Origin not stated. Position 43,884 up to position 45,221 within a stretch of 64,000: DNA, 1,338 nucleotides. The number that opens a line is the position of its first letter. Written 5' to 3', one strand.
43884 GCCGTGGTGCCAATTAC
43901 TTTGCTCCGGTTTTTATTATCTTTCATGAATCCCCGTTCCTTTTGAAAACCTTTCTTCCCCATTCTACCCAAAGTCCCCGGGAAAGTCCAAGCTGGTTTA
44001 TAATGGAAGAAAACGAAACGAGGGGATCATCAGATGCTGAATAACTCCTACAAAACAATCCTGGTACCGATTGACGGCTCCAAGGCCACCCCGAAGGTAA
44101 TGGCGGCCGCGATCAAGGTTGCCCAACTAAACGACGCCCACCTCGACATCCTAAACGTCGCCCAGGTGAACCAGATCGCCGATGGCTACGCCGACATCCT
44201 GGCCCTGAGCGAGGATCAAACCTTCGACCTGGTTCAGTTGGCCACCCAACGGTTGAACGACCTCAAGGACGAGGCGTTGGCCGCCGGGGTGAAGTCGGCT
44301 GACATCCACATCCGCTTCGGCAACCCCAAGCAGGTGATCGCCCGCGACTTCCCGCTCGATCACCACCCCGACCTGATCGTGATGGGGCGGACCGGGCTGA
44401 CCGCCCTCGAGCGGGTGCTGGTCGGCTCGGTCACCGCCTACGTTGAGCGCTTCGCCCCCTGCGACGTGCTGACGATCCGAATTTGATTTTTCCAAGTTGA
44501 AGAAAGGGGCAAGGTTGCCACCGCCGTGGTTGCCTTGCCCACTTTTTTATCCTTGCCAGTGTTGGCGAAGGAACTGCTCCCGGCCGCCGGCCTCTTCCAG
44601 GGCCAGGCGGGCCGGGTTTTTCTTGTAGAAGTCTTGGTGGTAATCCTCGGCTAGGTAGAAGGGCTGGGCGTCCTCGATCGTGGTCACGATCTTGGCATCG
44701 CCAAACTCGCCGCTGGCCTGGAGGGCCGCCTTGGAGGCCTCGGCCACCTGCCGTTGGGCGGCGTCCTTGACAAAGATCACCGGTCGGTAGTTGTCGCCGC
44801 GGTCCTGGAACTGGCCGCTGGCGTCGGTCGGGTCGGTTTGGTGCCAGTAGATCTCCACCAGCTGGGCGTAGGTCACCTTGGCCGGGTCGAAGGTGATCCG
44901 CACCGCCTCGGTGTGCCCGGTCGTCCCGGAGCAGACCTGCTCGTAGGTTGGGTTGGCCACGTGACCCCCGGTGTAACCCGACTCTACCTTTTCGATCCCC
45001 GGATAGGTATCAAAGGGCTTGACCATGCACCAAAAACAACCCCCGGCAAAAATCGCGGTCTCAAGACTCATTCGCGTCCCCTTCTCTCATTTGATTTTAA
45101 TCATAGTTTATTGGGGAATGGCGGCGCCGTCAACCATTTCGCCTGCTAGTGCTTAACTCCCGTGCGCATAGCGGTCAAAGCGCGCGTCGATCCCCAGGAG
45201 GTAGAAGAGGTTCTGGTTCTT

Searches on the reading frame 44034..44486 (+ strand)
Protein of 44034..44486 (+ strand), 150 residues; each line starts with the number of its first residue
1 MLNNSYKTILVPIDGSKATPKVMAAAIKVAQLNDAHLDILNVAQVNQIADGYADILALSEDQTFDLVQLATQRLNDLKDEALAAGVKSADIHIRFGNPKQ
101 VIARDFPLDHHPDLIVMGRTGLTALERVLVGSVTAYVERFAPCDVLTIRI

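Call 67: search_protein_families(library=pfam, proteins=[window:44034-44486:+], max_evalue=0.001)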
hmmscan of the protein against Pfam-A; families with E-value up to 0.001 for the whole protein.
window:44034-44486:+ (150 aa): 1 family
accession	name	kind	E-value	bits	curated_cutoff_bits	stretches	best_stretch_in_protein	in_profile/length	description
PF00582.32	Usp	-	2.7e-27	96.5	24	1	6-149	2-141/141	Universal stress protein family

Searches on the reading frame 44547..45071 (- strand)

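Call 67: search_protein_families(library=pfam, proteins=[window:44547-45071:-], max_evalue=0.001)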
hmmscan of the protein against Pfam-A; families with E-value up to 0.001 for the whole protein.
window:44547-45071:- (174 aa): 1 family
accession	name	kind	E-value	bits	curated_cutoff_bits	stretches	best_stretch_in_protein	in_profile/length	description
PF01625.27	PMSR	-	2.7e-62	210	23.7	1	5-155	1-150/153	Peptide methionine sulfoxide reductase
